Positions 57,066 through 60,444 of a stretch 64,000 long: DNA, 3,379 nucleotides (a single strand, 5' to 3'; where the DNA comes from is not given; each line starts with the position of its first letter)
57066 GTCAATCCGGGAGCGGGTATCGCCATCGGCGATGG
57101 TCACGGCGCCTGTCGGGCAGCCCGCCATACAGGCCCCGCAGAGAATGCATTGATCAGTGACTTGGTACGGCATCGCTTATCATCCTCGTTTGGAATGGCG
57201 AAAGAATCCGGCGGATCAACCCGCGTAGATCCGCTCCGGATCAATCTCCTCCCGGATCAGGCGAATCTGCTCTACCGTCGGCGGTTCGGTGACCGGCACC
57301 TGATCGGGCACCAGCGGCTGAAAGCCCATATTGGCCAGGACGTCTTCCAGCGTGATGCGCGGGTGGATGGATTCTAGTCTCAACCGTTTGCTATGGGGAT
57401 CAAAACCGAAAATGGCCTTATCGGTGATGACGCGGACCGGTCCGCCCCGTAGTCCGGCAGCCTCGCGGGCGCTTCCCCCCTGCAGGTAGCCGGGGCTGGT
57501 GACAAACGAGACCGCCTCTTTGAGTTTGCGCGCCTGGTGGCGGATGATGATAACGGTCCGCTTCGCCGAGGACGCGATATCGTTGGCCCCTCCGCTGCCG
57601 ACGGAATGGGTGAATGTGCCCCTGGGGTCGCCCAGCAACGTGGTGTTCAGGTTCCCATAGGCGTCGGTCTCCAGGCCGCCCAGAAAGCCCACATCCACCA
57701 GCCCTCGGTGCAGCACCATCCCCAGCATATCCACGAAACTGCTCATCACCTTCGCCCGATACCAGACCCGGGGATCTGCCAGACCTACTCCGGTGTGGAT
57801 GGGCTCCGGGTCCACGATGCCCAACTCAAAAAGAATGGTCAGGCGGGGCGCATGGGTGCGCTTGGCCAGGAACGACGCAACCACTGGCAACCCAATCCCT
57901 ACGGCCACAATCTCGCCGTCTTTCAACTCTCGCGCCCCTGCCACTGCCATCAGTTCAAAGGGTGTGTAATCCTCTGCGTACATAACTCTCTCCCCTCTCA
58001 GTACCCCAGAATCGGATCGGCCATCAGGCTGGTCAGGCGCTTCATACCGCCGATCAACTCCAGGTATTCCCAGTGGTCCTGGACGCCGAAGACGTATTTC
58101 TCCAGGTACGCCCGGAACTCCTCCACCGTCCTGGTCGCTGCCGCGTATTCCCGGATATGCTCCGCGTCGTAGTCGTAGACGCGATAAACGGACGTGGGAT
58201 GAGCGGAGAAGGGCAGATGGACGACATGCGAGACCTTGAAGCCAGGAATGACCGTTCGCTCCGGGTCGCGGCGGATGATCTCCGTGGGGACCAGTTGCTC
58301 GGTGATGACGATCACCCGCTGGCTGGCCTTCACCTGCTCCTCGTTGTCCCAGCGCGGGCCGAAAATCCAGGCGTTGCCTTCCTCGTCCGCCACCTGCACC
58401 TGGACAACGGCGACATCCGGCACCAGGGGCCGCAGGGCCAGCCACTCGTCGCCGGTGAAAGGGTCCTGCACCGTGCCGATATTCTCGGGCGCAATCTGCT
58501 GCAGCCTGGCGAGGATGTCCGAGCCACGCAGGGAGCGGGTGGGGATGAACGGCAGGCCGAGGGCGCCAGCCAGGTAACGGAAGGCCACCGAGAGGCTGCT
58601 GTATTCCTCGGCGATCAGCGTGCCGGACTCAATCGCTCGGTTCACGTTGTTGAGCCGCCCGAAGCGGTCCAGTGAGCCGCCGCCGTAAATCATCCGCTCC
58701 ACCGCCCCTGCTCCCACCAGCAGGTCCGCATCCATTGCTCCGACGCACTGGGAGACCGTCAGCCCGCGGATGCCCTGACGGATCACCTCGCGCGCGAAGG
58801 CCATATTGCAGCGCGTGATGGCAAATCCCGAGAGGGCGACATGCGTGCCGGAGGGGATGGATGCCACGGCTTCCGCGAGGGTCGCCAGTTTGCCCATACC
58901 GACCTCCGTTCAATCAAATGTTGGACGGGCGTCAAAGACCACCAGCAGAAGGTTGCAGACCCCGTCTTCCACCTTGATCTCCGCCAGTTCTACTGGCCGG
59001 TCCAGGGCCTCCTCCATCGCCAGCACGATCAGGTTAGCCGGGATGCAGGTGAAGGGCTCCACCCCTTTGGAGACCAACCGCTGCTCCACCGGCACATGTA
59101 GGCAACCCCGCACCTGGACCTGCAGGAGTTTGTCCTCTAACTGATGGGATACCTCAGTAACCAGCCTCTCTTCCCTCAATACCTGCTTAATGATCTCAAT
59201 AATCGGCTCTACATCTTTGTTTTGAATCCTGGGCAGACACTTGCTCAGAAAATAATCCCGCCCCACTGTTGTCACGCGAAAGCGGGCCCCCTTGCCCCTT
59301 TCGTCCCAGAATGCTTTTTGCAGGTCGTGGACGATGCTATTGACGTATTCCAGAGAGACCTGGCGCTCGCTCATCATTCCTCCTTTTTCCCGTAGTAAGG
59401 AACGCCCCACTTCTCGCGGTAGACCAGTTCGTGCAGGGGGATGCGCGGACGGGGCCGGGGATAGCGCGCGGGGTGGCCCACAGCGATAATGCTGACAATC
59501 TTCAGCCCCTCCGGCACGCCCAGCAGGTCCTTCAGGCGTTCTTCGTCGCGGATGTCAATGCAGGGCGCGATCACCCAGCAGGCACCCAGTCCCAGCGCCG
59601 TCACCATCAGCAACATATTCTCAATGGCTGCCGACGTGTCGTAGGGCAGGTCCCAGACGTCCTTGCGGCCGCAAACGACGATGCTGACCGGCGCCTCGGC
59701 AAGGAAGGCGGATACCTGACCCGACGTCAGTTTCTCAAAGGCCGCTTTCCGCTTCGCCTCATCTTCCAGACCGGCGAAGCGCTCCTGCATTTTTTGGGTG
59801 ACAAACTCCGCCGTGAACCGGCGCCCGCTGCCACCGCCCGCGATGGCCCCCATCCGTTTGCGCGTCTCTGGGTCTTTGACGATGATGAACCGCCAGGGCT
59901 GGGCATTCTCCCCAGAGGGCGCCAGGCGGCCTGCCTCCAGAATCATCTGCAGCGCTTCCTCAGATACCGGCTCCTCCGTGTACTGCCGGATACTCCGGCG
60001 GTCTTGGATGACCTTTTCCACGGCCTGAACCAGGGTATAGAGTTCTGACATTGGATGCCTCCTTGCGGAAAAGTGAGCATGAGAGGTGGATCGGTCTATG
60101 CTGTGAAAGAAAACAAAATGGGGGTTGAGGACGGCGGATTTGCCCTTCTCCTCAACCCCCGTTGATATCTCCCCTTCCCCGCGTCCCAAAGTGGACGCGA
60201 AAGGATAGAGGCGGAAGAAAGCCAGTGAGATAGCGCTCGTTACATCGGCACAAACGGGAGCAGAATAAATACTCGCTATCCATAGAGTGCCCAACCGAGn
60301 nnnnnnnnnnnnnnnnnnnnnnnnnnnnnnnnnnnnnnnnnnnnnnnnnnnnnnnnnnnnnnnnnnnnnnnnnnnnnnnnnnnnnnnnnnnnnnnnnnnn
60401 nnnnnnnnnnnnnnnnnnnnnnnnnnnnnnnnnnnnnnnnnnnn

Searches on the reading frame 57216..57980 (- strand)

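Call 50: search_protein_families(library=pfam, proteins=[window:57216-57980:-])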
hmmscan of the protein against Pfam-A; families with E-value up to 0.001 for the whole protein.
window:57216-57980:- (254 aa): 1 family
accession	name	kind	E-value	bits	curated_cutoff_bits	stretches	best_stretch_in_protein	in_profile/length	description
PF01144.29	CoA_trans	-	1.1e-25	90.8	23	1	9-216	2-216/217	Coenzyme A transferase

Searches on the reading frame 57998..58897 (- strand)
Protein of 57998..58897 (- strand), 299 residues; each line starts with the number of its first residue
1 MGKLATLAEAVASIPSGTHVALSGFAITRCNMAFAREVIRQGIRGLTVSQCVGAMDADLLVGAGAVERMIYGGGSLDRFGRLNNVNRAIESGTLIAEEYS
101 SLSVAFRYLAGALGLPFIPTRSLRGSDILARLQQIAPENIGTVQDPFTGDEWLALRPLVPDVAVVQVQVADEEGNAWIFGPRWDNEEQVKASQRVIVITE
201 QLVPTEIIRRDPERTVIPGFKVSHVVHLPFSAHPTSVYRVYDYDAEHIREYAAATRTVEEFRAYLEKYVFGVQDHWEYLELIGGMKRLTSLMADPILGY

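Call 50: search_protein_families(library=pfam, proteins=[window:57998-58897:-])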
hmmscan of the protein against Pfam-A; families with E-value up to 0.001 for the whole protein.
window:57998-58897:- (299 aa): 1 family
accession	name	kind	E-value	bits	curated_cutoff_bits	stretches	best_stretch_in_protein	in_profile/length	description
PF01144.29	CoA_trans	-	7.2e-25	88.1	23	1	6-227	3-216/217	Coenzyme A transferase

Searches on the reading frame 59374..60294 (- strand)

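Call 8: search_protein_families(library=pfam, proteins=[window:59374-60294:-])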
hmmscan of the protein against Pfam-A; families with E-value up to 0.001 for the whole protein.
window:59374-60294:- (306 aa): 2 families
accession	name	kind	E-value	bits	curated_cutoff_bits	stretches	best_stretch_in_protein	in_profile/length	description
PF00881.29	Nitroreductase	-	5.8e-33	114.9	23.5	1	96-274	1-167/167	Nitroreductase family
PF14512.11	TM1586_NiRdase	-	8.5e-15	55.4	27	1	197-292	62-150/215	Putative TM nitroreductase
